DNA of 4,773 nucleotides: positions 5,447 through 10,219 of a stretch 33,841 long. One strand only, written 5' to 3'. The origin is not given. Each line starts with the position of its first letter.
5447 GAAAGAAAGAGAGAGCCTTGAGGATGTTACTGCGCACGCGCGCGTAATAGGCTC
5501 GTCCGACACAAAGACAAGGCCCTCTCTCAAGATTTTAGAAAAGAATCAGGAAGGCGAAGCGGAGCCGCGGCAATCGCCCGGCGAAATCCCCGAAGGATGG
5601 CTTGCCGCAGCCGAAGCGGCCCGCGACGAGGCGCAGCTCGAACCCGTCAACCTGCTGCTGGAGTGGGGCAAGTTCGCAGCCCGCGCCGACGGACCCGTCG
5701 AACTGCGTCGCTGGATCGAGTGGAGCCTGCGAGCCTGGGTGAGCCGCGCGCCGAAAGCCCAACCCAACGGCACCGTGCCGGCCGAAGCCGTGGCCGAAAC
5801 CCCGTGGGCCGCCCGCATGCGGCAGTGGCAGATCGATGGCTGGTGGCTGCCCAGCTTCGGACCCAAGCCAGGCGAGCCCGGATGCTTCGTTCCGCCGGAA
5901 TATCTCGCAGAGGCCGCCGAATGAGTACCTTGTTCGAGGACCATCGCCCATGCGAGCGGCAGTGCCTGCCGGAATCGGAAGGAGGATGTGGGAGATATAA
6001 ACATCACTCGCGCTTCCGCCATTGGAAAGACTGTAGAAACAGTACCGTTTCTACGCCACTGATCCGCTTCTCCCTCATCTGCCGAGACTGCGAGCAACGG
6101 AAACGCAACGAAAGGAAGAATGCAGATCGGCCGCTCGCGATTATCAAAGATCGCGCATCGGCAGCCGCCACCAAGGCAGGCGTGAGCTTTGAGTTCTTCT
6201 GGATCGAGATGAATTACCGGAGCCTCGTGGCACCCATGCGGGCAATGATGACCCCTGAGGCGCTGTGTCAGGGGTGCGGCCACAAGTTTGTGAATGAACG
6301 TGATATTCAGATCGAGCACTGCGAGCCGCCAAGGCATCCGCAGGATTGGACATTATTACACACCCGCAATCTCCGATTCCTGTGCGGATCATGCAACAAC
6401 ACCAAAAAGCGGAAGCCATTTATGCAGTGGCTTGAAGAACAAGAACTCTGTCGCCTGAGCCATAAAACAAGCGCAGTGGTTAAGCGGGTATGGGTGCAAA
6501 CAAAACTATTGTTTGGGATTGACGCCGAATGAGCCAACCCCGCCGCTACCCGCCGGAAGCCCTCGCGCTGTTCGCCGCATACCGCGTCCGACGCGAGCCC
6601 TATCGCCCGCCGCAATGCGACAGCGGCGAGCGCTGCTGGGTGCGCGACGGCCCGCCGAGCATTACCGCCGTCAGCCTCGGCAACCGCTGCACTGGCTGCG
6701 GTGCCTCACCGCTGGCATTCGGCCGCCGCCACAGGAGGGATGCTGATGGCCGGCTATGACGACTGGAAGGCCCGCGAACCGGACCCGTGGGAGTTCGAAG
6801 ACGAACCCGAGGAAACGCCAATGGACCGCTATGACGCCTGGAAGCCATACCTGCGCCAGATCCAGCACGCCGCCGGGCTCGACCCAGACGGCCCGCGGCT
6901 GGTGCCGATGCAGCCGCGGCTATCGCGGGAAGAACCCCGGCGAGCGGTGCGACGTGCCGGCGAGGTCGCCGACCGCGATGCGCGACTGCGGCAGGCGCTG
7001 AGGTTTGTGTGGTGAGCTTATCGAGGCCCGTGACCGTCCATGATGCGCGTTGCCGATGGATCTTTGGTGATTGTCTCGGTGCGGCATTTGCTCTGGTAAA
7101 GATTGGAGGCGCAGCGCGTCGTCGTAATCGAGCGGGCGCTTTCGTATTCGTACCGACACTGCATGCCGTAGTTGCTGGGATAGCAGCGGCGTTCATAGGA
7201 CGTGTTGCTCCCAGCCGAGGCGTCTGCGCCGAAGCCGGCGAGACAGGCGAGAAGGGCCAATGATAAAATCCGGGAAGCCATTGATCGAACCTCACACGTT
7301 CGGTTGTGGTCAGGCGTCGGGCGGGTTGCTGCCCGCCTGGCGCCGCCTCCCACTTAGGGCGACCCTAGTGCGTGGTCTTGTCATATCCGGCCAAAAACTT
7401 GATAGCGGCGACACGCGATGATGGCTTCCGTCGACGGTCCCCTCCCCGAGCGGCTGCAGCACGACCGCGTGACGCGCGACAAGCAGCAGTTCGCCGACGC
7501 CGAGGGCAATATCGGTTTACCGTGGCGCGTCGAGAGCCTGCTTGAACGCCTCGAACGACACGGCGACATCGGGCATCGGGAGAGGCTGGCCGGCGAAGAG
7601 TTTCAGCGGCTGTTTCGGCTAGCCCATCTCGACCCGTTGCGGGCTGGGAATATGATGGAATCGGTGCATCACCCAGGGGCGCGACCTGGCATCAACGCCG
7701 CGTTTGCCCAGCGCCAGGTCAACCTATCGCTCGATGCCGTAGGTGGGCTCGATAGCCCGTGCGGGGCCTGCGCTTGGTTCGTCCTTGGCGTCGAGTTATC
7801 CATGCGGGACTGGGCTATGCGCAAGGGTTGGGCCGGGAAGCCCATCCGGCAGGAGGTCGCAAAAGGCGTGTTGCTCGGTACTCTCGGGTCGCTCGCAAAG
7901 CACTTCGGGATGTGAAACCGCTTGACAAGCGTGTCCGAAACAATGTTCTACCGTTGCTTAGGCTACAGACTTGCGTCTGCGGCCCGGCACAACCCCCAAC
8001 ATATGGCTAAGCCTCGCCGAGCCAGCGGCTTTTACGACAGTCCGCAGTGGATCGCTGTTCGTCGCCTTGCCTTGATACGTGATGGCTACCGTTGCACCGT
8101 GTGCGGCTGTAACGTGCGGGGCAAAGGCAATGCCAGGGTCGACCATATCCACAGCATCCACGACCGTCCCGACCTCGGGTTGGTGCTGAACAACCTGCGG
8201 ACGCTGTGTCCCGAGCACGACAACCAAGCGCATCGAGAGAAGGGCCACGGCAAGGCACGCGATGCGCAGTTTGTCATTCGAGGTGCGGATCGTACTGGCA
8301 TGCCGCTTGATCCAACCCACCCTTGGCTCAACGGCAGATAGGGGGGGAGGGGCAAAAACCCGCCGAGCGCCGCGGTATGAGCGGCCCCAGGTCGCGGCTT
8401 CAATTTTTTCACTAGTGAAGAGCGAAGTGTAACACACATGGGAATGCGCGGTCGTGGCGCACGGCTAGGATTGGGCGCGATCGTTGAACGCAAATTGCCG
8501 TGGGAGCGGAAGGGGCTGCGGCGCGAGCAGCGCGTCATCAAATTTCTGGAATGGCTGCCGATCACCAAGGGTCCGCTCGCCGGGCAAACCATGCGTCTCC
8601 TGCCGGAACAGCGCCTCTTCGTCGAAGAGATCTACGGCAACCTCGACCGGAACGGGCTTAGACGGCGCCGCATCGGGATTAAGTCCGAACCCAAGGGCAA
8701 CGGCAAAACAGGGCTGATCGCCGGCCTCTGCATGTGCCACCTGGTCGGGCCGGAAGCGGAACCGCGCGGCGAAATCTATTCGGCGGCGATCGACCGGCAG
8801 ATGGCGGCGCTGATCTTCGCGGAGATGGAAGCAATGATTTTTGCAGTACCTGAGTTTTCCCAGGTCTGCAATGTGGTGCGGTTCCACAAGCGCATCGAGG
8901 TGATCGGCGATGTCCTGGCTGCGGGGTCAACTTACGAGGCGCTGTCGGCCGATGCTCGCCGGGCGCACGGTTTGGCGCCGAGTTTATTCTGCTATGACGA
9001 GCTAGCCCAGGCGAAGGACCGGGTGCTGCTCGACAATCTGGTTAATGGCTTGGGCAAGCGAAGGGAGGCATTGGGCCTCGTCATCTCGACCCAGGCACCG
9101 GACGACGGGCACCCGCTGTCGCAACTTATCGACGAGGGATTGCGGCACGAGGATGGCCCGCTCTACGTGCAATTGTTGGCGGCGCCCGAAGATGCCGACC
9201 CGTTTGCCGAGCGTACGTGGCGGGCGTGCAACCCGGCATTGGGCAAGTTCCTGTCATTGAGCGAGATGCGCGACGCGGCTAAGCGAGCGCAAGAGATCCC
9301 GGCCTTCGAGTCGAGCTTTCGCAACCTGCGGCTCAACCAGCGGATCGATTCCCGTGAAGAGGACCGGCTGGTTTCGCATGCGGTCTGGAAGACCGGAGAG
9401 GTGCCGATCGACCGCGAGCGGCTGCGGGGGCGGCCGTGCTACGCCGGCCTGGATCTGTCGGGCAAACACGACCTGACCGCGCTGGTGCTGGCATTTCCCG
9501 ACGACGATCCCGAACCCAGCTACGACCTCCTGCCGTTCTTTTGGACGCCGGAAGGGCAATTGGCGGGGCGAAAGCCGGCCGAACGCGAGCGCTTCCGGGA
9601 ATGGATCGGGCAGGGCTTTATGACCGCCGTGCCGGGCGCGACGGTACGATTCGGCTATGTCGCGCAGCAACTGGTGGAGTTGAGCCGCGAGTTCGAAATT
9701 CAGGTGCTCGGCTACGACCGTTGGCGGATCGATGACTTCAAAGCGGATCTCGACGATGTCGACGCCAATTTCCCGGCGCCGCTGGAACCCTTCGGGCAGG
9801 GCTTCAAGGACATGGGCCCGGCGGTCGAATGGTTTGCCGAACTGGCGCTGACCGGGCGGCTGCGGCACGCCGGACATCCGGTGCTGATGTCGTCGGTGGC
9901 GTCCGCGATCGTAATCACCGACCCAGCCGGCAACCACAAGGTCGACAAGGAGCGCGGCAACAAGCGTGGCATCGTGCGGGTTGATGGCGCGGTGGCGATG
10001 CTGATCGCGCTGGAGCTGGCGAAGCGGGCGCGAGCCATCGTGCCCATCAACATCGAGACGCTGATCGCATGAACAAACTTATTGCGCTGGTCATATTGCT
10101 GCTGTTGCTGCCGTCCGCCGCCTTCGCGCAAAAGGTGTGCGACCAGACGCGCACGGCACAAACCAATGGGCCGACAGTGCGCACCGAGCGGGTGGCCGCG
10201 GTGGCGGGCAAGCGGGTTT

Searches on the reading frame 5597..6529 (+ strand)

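Call 61: search_protein_families(library=pfam, proteins=[window:5597-6529:+], max_evalue=0.001)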
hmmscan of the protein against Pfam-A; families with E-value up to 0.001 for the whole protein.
window:5597-6529:+ (311 aa): 1 family
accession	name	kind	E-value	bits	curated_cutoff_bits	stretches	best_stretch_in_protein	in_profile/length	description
PF01844.29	HNH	-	0.00026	21.5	21.4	1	224-272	1-46/47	HNH endonuclease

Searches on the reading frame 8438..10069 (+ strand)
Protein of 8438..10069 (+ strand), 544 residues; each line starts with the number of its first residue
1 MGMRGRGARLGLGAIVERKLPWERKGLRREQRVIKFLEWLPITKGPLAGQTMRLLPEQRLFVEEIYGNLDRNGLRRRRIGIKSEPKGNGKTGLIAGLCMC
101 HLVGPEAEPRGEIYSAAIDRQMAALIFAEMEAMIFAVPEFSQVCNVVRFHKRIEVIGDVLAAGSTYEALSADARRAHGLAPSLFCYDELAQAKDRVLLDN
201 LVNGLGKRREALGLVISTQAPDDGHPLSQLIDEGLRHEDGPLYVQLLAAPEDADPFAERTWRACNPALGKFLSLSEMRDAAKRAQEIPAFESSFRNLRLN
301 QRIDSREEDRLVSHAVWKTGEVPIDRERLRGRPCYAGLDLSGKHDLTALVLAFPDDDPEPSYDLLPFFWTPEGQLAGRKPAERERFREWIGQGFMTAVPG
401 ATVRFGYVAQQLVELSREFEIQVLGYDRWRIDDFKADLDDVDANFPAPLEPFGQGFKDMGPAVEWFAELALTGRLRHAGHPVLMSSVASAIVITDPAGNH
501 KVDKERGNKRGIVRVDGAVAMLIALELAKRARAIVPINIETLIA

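Call 34: search_protein_families(library=phrogs, proteins=[window:8438-10069:+], max_evalue=0.001)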
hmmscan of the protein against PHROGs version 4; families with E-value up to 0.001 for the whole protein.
window:8438-10069:+ (544 aa): 5 families
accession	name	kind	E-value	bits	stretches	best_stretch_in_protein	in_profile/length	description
phrog_9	-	head and packaging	1.4e-106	359.2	1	31-531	186-666/812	terminase large subunit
phrog_2699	-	head and packaging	6e-61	207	1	233-530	10-295/315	terminase large subunit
phrog_4914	-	head and packaging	1.2e-11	45.6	1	31-178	57-207/213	terminase large subunit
phrog_7331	-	head and packaging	1.7e-09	38.3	1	448-529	16-93/113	terminase large subunit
phrog_37124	-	unknown function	0.00027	21.8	0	338-440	1-114/143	-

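Call 35: search_protein_families(library=pfam, proteins=[window:8438-10069:+], max_evalue=0.001)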
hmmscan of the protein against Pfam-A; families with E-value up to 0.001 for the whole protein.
window:8438-10069:+ (544 aa): 2 families
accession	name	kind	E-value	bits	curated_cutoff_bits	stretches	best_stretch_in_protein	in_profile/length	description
PF20441.4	TerL_nuclease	-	6.1e-31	108.1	24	1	243-528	8-282/286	Terminase large subunit, endonuclease domain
PF03354.21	TerL_ATPase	-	2.9e-10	40.6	23.7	1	60-222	5-164/178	Terminase large subunit, ATPase domain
